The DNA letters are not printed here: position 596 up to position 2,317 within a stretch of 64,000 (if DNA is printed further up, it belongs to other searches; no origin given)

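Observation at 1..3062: Encapsulin coupled to an exported di-heme cytochrome c and a non-heme haloperoxidase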

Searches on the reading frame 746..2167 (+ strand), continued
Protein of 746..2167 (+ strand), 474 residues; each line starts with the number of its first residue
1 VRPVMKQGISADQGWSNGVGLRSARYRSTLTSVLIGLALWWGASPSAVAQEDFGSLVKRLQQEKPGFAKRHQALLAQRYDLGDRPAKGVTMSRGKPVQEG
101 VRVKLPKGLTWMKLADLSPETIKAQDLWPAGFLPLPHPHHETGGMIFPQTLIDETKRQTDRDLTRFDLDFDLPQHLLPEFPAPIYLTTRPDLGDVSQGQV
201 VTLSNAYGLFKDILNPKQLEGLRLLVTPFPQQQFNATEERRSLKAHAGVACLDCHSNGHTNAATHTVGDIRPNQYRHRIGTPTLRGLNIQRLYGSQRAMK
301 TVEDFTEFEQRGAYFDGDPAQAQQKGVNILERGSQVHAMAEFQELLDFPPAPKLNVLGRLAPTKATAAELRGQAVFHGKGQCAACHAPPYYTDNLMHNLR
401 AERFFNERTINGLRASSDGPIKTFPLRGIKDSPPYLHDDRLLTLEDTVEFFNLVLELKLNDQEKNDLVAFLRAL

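Call 56: search_protein_families(library=pfam, proteins=[L025:8926-9930:-, L023:9204-9824:-, L080:66-740:-, L029:15800-17161:-, L042:8274-9656:-, L042:11776-12765:+, L070:6850-7386:+, L060:3992-4657:+, L033:9659-9928:+], max_evalue=0.001)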
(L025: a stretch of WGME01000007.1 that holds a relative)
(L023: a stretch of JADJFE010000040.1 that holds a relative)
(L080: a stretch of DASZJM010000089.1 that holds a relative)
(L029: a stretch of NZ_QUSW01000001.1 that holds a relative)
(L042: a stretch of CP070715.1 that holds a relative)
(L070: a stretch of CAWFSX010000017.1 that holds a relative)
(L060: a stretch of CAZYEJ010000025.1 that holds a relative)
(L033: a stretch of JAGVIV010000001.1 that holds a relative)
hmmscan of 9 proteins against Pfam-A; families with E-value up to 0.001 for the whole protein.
L025:8926-9930:- (335 aa): 2 families
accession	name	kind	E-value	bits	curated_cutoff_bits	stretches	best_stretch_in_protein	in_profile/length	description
PF03466.25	LysR_substrate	-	1.4e-48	165.5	28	1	120-324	2-207/209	LysR substrate binding domain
PF00126.33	HTH_1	-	1.2e-21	76.9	26.6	1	38-97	1-60/60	Bacterial regulatory helix-turn-helix protein, lysR family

L023:9204-9824:- (207 aa): 2 families
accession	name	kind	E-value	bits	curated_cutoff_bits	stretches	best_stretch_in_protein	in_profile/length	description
PF00210.30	Ferritin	-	9.2e-28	97.4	24.5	1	65-203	2-139/142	Ferritin-like domain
PF02915.23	Rubrerythrin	-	0.00013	22.8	22.8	1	67-199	3-136/137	Rubrerythrin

L080:66-740:- (225 aa): 5 families
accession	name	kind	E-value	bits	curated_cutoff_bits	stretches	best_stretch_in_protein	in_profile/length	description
PF08281.18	Sigma70_r4_2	-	1.1e-15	57.4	25.7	1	158-208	4-54/54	Sigma-70, region 4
PF04542.20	Sigma70_r2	-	1.2e-14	54.3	24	1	47-113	1-69/71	Sigma-70 region 2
PF04545.22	Sigma70_r4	-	1.8e-07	31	24.1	1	161-209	1-49/50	Sigma-70, region 4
PF07638.17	Sigma70_ECF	-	0.00031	21.1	21.1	1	130-209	117-180/185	ECF sigma factor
PF22233.2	PhyR_sigma-like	-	0.00043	20.5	27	0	168-204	7-43/50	Response regulator PhyR, sigma-like domain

L029:15800-17161:- (454 aa): 3 families
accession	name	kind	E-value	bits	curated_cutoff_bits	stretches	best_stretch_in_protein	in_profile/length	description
PF00005.33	ABC_tran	-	2e-18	67.7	25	1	185-321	2-136/137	ABC transporter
PF13304.12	AAA_21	-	3.7e-09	37.5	27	1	294-357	238-303/304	AAA domain, putative AbiEii toxin, Type IV TA system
PF20703.3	nSTAND1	-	0.00065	19.9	27.1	0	178-222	17-59/379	Novel STAND NTPase 1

L042:8274-9656:- (461 aa): 18 families
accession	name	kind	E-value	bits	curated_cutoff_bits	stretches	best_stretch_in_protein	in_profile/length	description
PF03118.21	RNA_pol_A_CTD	-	2.2e-38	130.3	23.8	2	391-451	6-66/67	Bacterial RNA polymerase, alpha chain C terminal domain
PF07719.23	TPR_2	-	6.1e-17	60.7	27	2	175-207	2-34/34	Tetratricopeptide repeat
PF13424.12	TPR_12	-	5.6e-14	52.5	30.1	1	174-233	10-70/77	Tetratricopeptide repeat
PF00515.34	TPR_1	-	9.6e-13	47.8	27.8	1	243-275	2-34/34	Tetratricopeptide repeat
PF13181.12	TPR_8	-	5e-11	42.3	25.7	0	243-274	2-33/34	Tetratricopeptide repeat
PF13374.12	TPR_10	-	7e-11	42.2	27.5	1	243-271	3-31/42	Tetratricopeptide repeat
PF13428.12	TPR_14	-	9.6e-11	41.7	23.5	0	176-215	3-42/44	Tetratricopeptide repeat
PF14559.12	TPR_19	-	1.3e-09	38.7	25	1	222-277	5-60/68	Tetratricopeptide repeat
PF13432.12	TPR_16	-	1.4e-07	32.3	32.7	1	178-234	1-57/65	Tetratricopeptide repeat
PF23914.1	TPR_CcmH_CycH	-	2.6e-07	31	42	1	180-275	56-154/158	Cytochrome c-type biogenesis protein H TPR domain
PF13174.12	TPR_6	-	3.2e-07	31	26.3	0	244-275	2-33/33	Tetratricopeptide repeat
PF13431.12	TPR_17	-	5.2e-07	29.9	24.4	0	231-261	2-32/34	Tetratricopeptide repeat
PF13176.12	TPR_7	-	2.1e-06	27.8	27.9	0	244-269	1-26/36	Tetratricopeptide repeat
PF13414.12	TPR_11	-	3.6e-06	27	26.8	1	186-215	6-35/42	TPR repeat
PF16918.11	PknG_TPR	-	0.0002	20.7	27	1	182-280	136-233/340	Protein kinase G tetratricopeptide repeat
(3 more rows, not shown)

L042:11776-12765:+ (330 aa): 1 family
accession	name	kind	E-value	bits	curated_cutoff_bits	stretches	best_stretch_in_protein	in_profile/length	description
PF00490.27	ALAD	-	2.6e-145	484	24.6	1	6-326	2-316/317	Delta-aminolevulinic acid dehydratase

L070:6850-7386:+ (179 aa): 2 families
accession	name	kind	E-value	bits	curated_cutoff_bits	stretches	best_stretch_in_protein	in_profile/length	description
PF01475.25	FUR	-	1.5e-25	90.1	23.1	1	50-168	1-121/121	Ferric uptake regulator family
PF12840.13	HTH_20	-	4.1e-05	23.9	27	1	59-109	6-49/51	Helix-turn-helix domain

L060:3992-4657:+ (222 aa): 2 families
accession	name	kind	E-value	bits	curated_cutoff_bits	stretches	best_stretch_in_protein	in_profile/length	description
PF02915.23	Rubrerythrin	-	9e-27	94.6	22.8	1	65-178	2-136/137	Rubrerythrin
PF21349.2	RUBY_RBDX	-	5.1e-08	32.7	26.5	1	192-218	2-29/30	Rubrerythrin, rubredoxin-like domain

L033:9659-9928:+ (90 aa): 2 families
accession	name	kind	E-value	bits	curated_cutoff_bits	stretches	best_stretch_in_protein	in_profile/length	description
PF22277.2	EncFtn-like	-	2.7e-39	133.3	27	1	6-88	2-84/85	EncFtn-like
PF09537.16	DUF2383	-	0.00059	20.4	30.8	0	30-75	13-58/111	Domain of unknown function (DUF2383)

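Call 60: predict_structure(alignment_id=A3)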
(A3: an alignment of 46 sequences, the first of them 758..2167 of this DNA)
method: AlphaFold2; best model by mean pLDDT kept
length: 470 residues; sequences in the alignment: 46
mean_pLDDT: 59.4   pTM: 0.52
mean pLDDT of the five models: 59.4, 58.4, 56.6, 55.4, 53.5
residues with pLDDT >= 90: 41; 70-90: 122; 50-70: 126; < 50: 181
segments of 3 or more residues with pLDDT < 50: 1-26, 35-45, 133-143, 159-189, 243-300, 307-310, 387-393, 414-437
pLDDT, mean of each block of 10 residues (from residue 1): 34 33 49 47 53 73 75 80 67 74 91 92 85 42 53 53 37 38 43 66 79 83 63 60 43 28 26 29 34 39 50 58 61 69 60 80 93 75 47 63 73 42 34 53 87 90 87
secondary structure, 60 per line:
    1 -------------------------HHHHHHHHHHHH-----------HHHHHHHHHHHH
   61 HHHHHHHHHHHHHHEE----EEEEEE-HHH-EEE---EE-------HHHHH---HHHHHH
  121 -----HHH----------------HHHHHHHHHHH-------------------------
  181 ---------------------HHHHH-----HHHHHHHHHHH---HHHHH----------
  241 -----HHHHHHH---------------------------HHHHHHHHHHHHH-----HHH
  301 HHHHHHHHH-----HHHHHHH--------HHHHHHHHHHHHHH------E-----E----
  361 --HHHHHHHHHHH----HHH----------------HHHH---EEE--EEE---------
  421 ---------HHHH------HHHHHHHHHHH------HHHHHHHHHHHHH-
elements in order: H26-37 H49-74 E81-86 E92-94 H107-111 H115-120 H145-155 H202-206 H212-222 H226-230 H246-252 H280-292 H298-309 H315-321 H330-343 H363-373 H397-400 E404-406 E409-411 H430-433 H440-450 H457-469

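Call 62: search_protein_families(library=ncbifam, proteins=[L025:8926-9930:-, L023:9204-9824:-, L048:820-1143:+, L070:6850-7386:+, L001:762-1097:+], max_evalue=0.00001)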
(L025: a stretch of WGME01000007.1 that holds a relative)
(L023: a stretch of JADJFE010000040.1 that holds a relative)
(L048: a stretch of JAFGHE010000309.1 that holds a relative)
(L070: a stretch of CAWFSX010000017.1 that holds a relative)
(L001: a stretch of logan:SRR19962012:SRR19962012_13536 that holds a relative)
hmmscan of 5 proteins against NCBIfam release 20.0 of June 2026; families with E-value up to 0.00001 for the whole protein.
L025:8926-9930:- (335 aa): 55 families (the best 25 are shown)
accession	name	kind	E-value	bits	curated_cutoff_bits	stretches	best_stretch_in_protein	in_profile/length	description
NF053705.1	TransRegGltCGpos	equivalog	1.1e-59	202.1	350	1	36-300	1-268/300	glutamate biosynthesis transcriptional regulator GltC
NF047520.1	trans_act_CidR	equivalog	6e-56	189.8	415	1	36-307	1-274/292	cidABC operon transcriptional activator CidR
NF045775.1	acetoin_reg_AlsR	exception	3.2e-55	187.7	430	1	36-305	1-273/290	acetoin biosynthesis transcriptional regulator AlsR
NF008361.0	PRK11151.1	equivalog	5.4e-51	173.7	329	1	36-328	1-293/305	DNA-binding transcriptional regulator OxyR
NF007385.0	PRK09906.1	equivalog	2.2e-46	158.4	356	1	36-322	1-288/296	DNA-binding transcriptional regulator HcaR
NF008416.0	PRK11242.1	equivalog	6.1e-44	150.5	277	1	36-329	1-295/300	transcriptional regulator CynR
NF050018.1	StrsTransRegOxyRFcella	equivalog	4.2e-43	147.9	500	1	39-279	4-245/289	oxidative stress transcriptional regulator OxyR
NF040786.1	LysR_Sec_metab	equivalog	2.8e-42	144.7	250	1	36-323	1-296/298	selenium metabolism-associated LysR family transcriptional regulator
NF007439.0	PRK09986.1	equivalog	1.4e-39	136.2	290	1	37-283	8-259/296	LysR family transcriptional regulator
TIGR02424.1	TF_pcaQ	equivalog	9.6e-39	133.1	303.8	1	39-235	6-206/300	pca operon transcription factor PcaQ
TIGR03339.1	phn_lysR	subfamily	1.3e-34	119.8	341.1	1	40-317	1-275/279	aminoethylphosphonate catabolism associated LysR family transcriptional regulator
NF047354.1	trans_reg_GltC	equivalog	3.5e-34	118.7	300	1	36-283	1-247/290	glutamate biosynthesis transcriptional regulator GltC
NF052633.1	LysR_TF_PsrA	exception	2.5e-32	112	540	1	36-318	5-289/297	L-proline-binding transcription factor PsrA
NF008352.0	PRK11139.1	subfamily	3.5e-30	105.1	288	1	38-299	8-265/305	transcriptional regulator GcvA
NF040889.1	trans_reg_YeiE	equivalog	5.1e-30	104.7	480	1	37-237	4-201/288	DNA-binding transcriptional regulator YeiE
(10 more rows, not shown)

L023:9204-9824:- (207 aa): 6 families
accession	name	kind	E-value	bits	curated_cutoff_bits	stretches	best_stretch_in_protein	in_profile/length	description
TIGR00754.1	bfr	equivalog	2.6e-13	50.3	125.55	1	62-196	6-134/157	bacterioferritin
NF041388.1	DNAstvprot_Halo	equivalog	2.2e-12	47.2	170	1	62-202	23-166/171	DNA starvation/stationary phase protection protein DpsA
NF052461.1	DNAProtecDpsACyan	equivalog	5e-09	36.1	300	1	61-200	26-168/176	DNA starvation/stress protection protein DpsA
NF009990.0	PRK13456.1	equivalog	2.5e-08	33.7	158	1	60-204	20-168/188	DNA protection protein DPS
NF040955.1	Arch_DPS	equivalog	2.9e-08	33.5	250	1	61-203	16-162/177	DNA protection during starvation protein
NF058679.1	EncB_fam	subfamily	8.9e-06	25.7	90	0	141-202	16-75/117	encapsulin nanocompartment ferritin-likeEncB family encapsulin nanocompartment ferritin-like cargo protein cargo protein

L048:820-1143:+ (108 aa): 8 families
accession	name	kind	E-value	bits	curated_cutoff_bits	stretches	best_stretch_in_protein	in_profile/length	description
NF052545.1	TransRegPerRClab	equivalog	8.5e-27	93.8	180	1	16-107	8-99/138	transcriptional regulator PerR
NF047406.1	TransRegPerRTherm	equivalog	2.5e-19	69.8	200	1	22-107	5-90/130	manganese-dependent transcriptional regulator PerR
NF051892.1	TransRegFurBacil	equivalog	1.6e-15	57.5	220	1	14-105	10-106/149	ferric iron uptake transcriptional regulator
NF045677.1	FeRespRegIrr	equivalog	5.7e-13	49.1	170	1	15-107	3-96/127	Fur family transcriptional regulator Irr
NF045678.1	TransRegIrrA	equivalog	1e-12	48.1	150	1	13-107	10-105/138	iron response transcriptional regulator IrrA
NF051891.1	TransRegFurHelico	equivalog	2.5e-11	43.7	200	1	12-108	14-111/148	ferric iron uptake transcriptional regulator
NF006999.0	PRK09462.1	equivalog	4.1e-10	39.4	146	1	16-108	8-102/148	ferric iron uptake transcriptional regulator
NF047462.1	FUR_perox_PerRA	exception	4.6e-09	36.9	200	1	17-107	13-103/142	peroxide-responsive transcriptional repressor PerRA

L070:6850-7386:+ (179 aa): 9 families
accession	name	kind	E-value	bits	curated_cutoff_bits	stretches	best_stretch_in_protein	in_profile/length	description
NF052545.1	TransRegPerRClab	equivalog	7e-26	90.9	180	1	46-176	6-136/138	transcriptional regulator PerR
NF051892.1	TransRegFurBacil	equivalog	6.7e-22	78.1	220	1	37-178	1-147/149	ferric iron uptake transcriptional regulator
NF047406.1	TransRegPerRTherm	equivalog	1.4e-20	73.8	200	1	54-177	5-128/130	manganese-dependent transcriptional regulator PerR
NF051891.1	TransRegFurHelico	equivalog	6e-16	58.7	200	1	46-175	16-146/148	ferric iron uptake transcriptional regulator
NF006999.0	PRK09462.1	equivalog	8.9e-16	57.8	146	1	47-173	7-135/148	ferric iron uptake transcriptional regulator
NF045678.1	TransRegIrrA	equivalog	5.3e-15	55.5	150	1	41-143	6-108/138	iron response transcriptional regulator IrrA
NF045677.1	FeRespRegIrr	equivalog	2.9e-14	53.2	170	1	47-144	3-100/127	Fur family transcriptional regulator Irr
NF047462.1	FUR_perox_PerRA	exception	3.4e-08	34.1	200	1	46-142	10-105/142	peroxide-responsive transcriptional repressor PerRA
NF047461.1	FUR_perox_PerRB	exception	5.9e-08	32.7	250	1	42-145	15-118/143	peroxide-responsive transcriptional repressor PerRB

L001:762-1097:+ (112 aa): 2 families
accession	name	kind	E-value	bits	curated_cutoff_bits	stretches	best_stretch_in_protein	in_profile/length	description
TIGR04535.1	ferrit_encaps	subfamily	7.1e-35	119.4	125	1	8-112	6-114/114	encapsulin-associated ferritin-like protein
NF058679.1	EncB_fam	subfamily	3.8e-17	62.4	90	1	13-82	18-87/117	encapsulin nanocompartment ferritin-likeEncB family encapsulin nanocompartment ferritin-like cargo protein cargo protein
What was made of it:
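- On Family 1 encapsulin system, Flp/EncFtn cargo type: TIGR04535 aligns through the last residue (call 62). The TIGR04535 score of 119.4 is just under its cutoff of 125 (call 62).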

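Call 64: fold_search(model_id=the predicted structure, library=pdb)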
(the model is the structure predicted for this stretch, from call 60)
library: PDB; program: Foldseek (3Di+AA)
matches with E <= 10: 11; with E <= 0.001: 0
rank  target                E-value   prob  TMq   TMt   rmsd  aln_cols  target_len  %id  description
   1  3o5c_B                3.8e-01  0.35  0.19  0.26  13.8       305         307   16  Cytochrome c Peroxidase BccP of Shewanella oneidensis (released 2011-08-03)
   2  3hq9_A                2.3e+00  0.12  0.19  0.25  13.6       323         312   12  CcpA from G. sulfurreducens, S134P variant (released 2009-09-22)
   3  6e1c_B                3.9e+00  0.11  0.14  0.19  14.1       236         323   20  Crystal structure of a MauG-like protein associated with microbial copper homeostasis (released 2019-07-17)
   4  2vhd_A                3.9e+00  0.10  0.14  0.19  13.2       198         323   19  Crystal Structure Of The Di-Haem Cytochrome C Peroxidase From Pseudomonas aeruginosa - Mixed Valence Form (released 2008-02-12)
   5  3sxt_B                4.1e+00  0.10  0.18  0.21  12.9       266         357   16  Crystal Structure of the Quinol Form of Methylamine Dehydrogenase in Complex with the Diferrous Form of MauG (released 2012-07-25)
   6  3orv_A                4.1e+00  0.09  0.17  0.21  13.1       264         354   16  Crystal Structure of the Y294H-MauG/pre-Methylamine Dehydrogenase Complex (released 2010-11-10)
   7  4o1q_B                4.1e+00  0.06  0.13  0.16  14.9       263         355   13  Crystal Structure of the Q103N-MauG/pre-Methylamine Dehydrogenase Complex (released 2014-04-30)
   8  3rlm_B                6.0e+00  0.08  0.16  0.20  13.0       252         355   16  Structure of the W199F MauG/pre-Methylamine Dehydrogenase complex after treatment with hydrogen peroxide (released 2011-10-05)
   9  3hq8_A                7.2e+00  0.08  0.16  0.22  10.7       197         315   13  CcpA from G. sulfurreducens S134P/V135K variant (released 2009-09-22)
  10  8whx_h                7.9e+00  0.04  0.06  0.14  21.2       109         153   14  Cryo- EM structure of Mycobacterium smegmatis 70S ribosome and RafH. (released 2024-02-28)
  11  8egr_G                9.5e+00  0.01  0.07  0.09  32.3       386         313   10  Upper tail structure of Staphylococcus phage Andhra (released 2022-12-14)
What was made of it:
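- On bCCP/MauG superfamily (PF03150): Foldseek against the PDB gave a best E of 0.38, although the top nine hits are all bCCP/MauG (call 64).
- The di-heme protein has no Pfam membership, and its structure model was poor (pLDDT 59, fold search not significant; calls 60, 64).
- Tried and rejected: Foldseek against the PDB found nothing significant (call 64), so no structural claim is made.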

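Call 65: search_protein_families(library=pfam, alignment_id=A3, max_evalue=0.1)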
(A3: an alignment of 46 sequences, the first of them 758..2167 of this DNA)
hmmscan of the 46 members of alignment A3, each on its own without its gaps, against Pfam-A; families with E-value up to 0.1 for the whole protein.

A. member 1, window:758-2167:+ (470 aa): 2 families
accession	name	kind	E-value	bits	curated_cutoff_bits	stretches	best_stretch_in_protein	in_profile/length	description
PF13442.11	Cytochrome_CBB3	-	0.03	15.1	27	0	366-388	4-20/68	Cytochrome C oxidase, cbb3-type, subunit III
PF14522.11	Cytochrome_C7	-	0.051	13.8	24.8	0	243-258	12-27/67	Cytochrome c7 and related cytochrome c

B. families by the number of members that match (of 46 scanned): 16 families
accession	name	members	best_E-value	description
PF13442.11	Cytochrome_CBB3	35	3.9e-06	Cytochrome C oxidase, cbb3-type, subunit III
PF03150.19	CCP_MauG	27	0.0026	Di-haem cytochrome c peroxidase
PF09699.15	Paired_CXXCH_1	23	0.0038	Doubled CXXCH motif (Paired_CXXCH_1)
PF14522.11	Cytochrome_C7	22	0.011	Cytochrome c7 and related cytochrome c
PF00034.26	Cytochrom_C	19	0.00042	Cytochrome c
PF14376.11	Haem_bd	4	0.017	Haem-binding domain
PF13435.11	Cytochrome_C554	4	0.038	Cytochrome c554 and c-prime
PF03264.19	Cytochrom_NNT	4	0.043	NapC/NirT cytochrome c family, N-terminal region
PF14537.11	Cytochrom_c3_2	4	0.052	Cytochrome c3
PF22113.1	Mtrc-MtrF_II-IV_dom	3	0.043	Outer membrane cytochrome MtrC/MtrF-like, domains II/IV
PF21419.2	RoxA-like_Cyt-c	2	0.00022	RoxA-like, cytochrome c-like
PF14495.11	Cytochrom_C550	1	0.00064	Cytochrome c-550 domain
PF05731.17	TROVE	1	0.016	TROVE domain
PF17827.6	PrmC_N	1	0.03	PrmC N-terminal domain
PF06537.16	DHOR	1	0.037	Di-haem oxidoreductase, putative peroxidase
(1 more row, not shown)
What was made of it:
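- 758..2170 (+): Exported di-heme c-type cytochrome of 470 aa (alternative GTG start at 746). It belongs to a divergent, uncharacterised branch of the bCCP/MauG superfamily. 27 of 46 family members weakly hit PF03150 (call 65).
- Two family members hit the RoxA-like cytochrome domain at 2e-4 (call 65).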
